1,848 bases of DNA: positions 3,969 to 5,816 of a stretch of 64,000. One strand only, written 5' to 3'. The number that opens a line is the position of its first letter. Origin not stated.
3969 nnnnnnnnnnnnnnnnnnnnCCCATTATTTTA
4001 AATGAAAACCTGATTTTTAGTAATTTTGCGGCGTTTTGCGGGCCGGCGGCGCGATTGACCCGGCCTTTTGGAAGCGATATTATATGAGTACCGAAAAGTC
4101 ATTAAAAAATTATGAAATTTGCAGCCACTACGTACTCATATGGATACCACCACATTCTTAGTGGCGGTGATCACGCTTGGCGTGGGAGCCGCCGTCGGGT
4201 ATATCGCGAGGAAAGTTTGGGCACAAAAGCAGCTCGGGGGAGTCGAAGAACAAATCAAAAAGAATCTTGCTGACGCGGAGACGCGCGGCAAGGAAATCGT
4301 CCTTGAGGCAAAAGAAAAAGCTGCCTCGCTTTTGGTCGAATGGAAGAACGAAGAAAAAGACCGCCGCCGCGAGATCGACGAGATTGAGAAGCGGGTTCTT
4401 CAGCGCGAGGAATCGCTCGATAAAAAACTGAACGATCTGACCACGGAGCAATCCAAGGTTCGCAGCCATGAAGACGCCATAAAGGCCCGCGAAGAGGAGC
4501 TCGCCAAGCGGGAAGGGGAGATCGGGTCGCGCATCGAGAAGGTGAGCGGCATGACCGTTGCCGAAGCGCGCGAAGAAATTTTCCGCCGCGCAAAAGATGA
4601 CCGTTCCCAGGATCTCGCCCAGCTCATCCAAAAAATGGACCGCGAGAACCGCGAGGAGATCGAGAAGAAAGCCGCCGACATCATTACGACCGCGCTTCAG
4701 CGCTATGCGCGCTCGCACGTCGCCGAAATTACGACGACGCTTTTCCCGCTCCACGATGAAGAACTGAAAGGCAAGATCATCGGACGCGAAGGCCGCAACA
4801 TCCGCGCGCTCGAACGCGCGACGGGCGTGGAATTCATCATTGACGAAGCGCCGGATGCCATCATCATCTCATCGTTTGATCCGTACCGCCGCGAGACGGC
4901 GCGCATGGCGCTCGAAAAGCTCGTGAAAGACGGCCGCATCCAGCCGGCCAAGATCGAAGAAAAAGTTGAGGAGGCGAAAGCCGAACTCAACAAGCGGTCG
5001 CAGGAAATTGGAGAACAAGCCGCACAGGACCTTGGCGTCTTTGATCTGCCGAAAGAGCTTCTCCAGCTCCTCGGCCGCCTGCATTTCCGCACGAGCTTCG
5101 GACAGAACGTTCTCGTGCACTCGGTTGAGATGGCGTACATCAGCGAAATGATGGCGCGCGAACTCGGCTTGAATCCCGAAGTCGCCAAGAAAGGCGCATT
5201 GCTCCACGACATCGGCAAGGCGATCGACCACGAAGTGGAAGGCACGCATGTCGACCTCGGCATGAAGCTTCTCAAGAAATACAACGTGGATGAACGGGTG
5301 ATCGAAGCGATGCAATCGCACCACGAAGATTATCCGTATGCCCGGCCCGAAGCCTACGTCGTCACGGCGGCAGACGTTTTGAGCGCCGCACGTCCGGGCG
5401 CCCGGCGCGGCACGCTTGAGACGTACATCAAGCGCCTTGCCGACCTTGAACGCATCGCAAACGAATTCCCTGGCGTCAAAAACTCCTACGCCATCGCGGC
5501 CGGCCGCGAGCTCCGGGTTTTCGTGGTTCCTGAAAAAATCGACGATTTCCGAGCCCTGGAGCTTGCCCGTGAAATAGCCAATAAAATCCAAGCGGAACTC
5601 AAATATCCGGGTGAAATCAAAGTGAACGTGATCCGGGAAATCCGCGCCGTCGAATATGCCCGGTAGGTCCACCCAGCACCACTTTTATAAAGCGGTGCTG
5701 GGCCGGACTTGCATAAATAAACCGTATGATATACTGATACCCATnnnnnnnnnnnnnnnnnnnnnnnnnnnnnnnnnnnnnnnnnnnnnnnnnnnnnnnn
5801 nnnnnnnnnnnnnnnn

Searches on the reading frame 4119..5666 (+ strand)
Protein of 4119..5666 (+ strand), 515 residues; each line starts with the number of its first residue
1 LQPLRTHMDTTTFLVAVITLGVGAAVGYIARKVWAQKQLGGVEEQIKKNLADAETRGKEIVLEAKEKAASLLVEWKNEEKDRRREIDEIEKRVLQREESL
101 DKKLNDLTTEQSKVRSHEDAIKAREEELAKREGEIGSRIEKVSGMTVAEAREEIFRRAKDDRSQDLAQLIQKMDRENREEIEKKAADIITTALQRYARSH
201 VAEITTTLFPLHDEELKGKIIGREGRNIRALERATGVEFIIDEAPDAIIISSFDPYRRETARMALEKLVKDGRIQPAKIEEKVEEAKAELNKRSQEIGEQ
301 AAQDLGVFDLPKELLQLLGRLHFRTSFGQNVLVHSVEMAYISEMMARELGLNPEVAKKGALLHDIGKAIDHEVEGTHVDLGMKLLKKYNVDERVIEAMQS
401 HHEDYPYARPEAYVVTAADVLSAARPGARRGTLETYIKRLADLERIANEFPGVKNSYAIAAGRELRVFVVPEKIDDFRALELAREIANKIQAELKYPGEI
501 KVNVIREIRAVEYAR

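Call 50: search_protein_families(library=pfam, proteins=[window:4119-5666:+], max_evalue=0.0001)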
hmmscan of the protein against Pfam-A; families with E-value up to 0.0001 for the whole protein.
window:4119-5666:+ (515 aa): 4 families
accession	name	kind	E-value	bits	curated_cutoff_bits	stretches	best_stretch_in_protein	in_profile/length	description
PF12072.13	RNase_Y_N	-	3.1e-34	118.6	32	1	13-199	3-200/201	RNase Y N-terminal region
PF01966.28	HD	-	8.8e-19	68.3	22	1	332-423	2-115/116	HD domain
PF08668.18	HDOD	-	6e-07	29.6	22.9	0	332-369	96-134/196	HDOD domain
PF00013.35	KH_1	-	1.3e-06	28.5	21.5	1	215-266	9-65/66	KH domain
